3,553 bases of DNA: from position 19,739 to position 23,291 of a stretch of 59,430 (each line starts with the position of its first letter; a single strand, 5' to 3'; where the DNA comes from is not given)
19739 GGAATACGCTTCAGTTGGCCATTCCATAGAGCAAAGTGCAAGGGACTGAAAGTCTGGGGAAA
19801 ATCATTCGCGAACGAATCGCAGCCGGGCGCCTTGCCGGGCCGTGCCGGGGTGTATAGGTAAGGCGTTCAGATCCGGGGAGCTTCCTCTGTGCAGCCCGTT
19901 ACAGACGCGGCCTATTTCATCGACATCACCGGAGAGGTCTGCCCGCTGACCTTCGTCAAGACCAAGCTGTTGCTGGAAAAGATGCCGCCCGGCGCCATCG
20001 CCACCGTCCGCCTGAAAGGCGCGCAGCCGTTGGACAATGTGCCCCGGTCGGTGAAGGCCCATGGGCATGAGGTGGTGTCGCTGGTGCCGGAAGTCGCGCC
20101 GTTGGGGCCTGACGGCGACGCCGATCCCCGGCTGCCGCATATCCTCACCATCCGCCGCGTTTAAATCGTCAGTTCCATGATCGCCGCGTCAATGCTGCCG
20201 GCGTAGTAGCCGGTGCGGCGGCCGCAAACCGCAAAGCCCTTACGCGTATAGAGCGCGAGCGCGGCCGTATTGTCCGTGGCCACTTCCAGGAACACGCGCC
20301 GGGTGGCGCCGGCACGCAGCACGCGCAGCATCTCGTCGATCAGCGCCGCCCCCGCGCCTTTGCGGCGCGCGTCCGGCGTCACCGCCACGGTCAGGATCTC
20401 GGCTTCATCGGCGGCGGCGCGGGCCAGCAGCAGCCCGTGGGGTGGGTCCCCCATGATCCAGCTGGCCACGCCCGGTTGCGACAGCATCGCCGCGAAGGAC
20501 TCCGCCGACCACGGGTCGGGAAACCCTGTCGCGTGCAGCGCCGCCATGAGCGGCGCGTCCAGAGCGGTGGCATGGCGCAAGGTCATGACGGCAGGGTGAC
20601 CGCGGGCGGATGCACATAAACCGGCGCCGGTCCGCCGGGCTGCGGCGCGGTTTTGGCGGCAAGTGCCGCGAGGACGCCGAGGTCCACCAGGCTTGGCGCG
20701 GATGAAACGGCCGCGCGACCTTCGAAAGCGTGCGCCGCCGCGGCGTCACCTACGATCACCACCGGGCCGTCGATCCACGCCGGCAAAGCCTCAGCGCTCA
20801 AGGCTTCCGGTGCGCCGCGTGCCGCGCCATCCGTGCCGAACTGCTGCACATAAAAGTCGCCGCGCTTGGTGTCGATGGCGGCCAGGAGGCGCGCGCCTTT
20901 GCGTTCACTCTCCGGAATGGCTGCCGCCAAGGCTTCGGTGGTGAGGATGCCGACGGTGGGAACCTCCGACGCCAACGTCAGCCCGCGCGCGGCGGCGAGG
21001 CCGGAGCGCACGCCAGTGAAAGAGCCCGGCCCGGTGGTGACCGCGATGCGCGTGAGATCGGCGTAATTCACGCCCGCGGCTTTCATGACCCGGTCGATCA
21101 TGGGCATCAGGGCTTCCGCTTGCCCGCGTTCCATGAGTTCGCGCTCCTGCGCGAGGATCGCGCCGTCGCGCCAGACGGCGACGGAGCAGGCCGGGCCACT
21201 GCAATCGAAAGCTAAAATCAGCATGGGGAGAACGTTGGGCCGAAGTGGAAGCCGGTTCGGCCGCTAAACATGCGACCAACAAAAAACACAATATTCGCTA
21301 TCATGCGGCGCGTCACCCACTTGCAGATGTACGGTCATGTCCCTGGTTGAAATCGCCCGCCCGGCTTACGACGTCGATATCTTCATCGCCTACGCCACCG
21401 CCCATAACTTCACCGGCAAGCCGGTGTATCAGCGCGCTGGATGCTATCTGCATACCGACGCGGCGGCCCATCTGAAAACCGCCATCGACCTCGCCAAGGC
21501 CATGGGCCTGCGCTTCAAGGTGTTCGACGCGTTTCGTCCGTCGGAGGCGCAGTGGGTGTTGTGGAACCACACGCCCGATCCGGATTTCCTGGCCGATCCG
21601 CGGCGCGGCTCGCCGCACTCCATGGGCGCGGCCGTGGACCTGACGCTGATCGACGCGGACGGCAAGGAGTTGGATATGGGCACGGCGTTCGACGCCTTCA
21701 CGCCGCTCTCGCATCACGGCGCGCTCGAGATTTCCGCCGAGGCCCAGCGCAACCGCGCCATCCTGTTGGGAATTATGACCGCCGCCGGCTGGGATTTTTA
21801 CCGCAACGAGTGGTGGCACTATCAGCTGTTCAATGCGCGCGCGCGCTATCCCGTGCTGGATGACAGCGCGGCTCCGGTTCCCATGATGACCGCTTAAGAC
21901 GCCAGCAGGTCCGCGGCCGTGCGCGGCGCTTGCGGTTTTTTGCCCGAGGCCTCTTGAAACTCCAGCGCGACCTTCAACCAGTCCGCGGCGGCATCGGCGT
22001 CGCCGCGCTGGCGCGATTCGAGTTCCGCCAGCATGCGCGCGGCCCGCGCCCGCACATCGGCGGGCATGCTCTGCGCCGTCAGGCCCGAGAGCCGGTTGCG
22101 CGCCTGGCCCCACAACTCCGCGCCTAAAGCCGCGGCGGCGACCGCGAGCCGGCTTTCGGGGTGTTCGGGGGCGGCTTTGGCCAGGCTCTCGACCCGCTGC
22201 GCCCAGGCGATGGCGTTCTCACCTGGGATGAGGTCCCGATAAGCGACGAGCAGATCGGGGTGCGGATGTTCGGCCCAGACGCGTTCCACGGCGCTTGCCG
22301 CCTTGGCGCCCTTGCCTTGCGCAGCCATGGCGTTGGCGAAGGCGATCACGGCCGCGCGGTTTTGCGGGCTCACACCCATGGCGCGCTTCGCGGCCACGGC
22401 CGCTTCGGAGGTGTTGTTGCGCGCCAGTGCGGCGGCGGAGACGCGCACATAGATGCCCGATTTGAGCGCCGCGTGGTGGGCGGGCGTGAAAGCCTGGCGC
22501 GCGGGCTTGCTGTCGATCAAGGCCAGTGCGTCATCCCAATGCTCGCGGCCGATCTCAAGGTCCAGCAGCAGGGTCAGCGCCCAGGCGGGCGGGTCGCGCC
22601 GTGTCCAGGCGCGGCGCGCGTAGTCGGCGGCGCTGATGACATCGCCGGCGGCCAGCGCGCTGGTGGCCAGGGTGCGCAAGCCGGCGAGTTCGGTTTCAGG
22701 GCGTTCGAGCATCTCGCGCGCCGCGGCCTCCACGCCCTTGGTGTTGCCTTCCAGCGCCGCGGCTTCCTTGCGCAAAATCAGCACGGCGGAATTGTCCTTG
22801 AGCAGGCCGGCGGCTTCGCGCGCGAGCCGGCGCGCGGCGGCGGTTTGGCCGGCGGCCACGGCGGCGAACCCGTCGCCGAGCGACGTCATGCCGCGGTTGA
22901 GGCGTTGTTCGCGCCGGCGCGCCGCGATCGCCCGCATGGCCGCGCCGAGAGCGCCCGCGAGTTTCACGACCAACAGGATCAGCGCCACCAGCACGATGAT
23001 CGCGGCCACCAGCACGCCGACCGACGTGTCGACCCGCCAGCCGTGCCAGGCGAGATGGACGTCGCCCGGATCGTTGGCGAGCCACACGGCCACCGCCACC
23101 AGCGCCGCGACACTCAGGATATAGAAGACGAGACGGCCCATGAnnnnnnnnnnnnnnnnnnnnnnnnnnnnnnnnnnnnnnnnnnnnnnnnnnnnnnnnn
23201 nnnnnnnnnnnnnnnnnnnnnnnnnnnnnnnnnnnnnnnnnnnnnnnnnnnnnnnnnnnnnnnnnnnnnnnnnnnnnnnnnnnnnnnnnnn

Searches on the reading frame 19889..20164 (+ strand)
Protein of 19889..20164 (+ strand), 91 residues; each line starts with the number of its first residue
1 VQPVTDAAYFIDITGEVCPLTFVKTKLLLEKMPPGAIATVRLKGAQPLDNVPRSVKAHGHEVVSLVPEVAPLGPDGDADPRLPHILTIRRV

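Call 53: search_protein_families(library=pfam, proteins=[window:19889-20164:+], max_evalue=0.001)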
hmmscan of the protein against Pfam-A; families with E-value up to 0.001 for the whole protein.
window:19889-20164:+ (91 aa): 1 family
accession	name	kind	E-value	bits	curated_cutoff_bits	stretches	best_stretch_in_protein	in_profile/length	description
PF01206.22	TusA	-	1e-14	54.6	28.6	1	10-65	2-57/70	Sulfurtransferase TusA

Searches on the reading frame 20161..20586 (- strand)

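Call 53: search_protein_families(library=pfam, proteins=[window:20161-20586:-], max_evalue=0.001)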
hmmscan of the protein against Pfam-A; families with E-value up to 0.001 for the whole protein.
window:20161-20586:- (141 aa): 5 families
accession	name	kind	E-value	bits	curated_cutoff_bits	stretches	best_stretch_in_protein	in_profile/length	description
PF00583.31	Acetyltransf_1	-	4.3e-14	53.2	20.7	1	40-118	33-116/116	Acetyltransferase (GNAT) family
PF13508.13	Acetyltransf_7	-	9.5e-09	36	27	1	58-119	23-83/84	Acetyltransferase (GNAT) domain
PF08445.16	FR47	-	4.9e-08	33.3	22.1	1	59-120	19-79/86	FR47-like protein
PF13673.13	Acetyltransf_10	-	3.8e-07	30.6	23.6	1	27-124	18-113/128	Acetyltransferase (GNAT) domain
PF13523.12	Acetyltransf_8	-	0.00024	21.2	27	1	71-121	89-140/145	Acetyltransferase (GNAT) domain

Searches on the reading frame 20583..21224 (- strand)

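Call 6: search_protein_families(library=pfam, proteins=[window:20583-21224:-], max_evalue=0.01)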
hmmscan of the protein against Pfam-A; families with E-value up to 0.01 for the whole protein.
window:20583-21224:- (213 aa): 1 family
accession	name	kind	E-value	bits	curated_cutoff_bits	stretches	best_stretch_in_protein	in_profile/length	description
PF00814.31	TsaD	-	3.8e-22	79.7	24.8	1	30-128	24-125/264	tRNA N6-adenosine threonylcarbamoyltransferase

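Call 7: search_protein_families(library=ncbifam, proteins=[window:20583-21224:-], max_evalue=0.01)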
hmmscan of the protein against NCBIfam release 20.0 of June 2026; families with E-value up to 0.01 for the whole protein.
window:20583-21224:- (213 aa): 5 families
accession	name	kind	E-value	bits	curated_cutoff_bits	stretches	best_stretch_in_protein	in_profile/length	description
TIGR03725.1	T6A_YeaZ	equivalog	9.2e-48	163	69.3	1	3-204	1-211/212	tRNA (adenosine(37)-N6)-threonylcarbamoyltransferase complex dimerization subunit type 1 TsaB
TIGR03723.1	T6A_TsaD_YgjD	equivalog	8e-10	38.3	296.1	1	29-97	43-111/314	tRNA (adenosine(37)-N6)-threonylcarbamoyltransferase complex transferase subunit TsaD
TIGR00329.1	gcp_kae1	subfamily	3.3e-08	33.1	207.8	1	34-93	47-106/305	tRNA (adenosine(37)-N6)-threonylcarbamoyltransferase complex transferase subunit TsaD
TIGR03722.2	arch_KAE1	equivalog_domain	2.4e-05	23.6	375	1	35-93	46-104/323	KEOPS complex N(6)-L-threonylcarbamoyladenine synthase Kae1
NF007174.0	PRK09605.1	equivalog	0.00041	19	447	1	35-93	48-106/535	bifunctional N(6)-L-threonylcarbamoyladenine synthase/serine/threonine protein kinase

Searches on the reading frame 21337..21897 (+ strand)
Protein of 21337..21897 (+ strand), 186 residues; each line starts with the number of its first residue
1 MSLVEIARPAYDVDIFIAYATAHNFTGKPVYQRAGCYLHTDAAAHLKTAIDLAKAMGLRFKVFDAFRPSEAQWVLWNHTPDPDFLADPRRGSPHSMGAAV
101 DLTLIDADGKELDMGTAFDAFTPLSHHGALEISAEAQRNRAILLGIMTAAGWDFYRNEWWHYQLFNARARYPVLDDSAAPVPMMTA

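Call 53: search_protein_families(library=pfam, proteins=[window:21337-21897:+], max_evalue=0.001)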
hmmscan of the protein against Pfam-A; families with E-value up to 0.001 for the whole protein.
window:21337-21897:+ (186 aa): 2 families
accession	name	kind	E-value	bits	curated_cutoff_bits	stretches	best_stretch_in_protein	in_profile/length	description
PF01427.22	Peptidase_M15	-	5.5e-39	134.5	27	1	3-168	5-188/199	D-ala-D-ala dipeptidase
PF02557.22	VanY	-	4.3e-05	23.8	25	1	37-115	3-87/132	D-alanyl-D-alanine carboxypeptidase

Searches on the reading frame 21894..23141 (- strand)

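Call 6: search_protein_families(library=pfam, proteins=[window:21894-23141:-], max_evalue=0.01)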
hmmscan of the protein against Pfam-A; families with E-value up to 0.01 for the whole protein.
window:21894-23141:- (415 aa): 3 families
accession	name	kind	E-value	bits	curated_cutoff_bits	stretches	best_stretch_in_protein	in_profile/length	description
PF07219.19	HemY_N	-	2.5e-17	63.4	31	1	26-132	1-107/107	HemY protein N-terminus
PF14559.12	TPR_19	-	9.2e-10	39.2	25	1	238-295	1-59/68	Tetratricopeptide repeat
PF12895.13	ANAPC3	-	0.0056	17.4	27.2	0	241-296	2-57/82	Anaphase-promoting complex, cyclosome, subunit 3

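Call 7: search_protein_families(library=ncbifam, proteins=[window:21894-23141:-], max_evalue=0.01)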
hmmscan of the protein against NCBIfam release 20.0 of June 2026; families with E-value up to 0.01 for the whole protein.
window:21894-23141:- (415 aa): 3 families
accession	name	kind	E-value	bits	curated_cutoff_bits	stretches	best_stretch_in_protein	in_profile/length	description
TIGR00540.1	TPR_hemY_coli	hypoth_equivalog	3e-25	88.8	142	1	5-387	3-380/385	heme biosynthesis-associated TPR protein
TIGR02917.1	PEP_TPR_lipo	equivalog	0.00052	18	312.2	2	158-395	62-294/899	XrtA/PEP-CTERM system TPR-repeat protein PrsT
NF008757.0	PRK11788.1-5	equivalog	0.0087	15.2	363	0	186-293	141-245/388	lipopolysaccharide assembly protein LapB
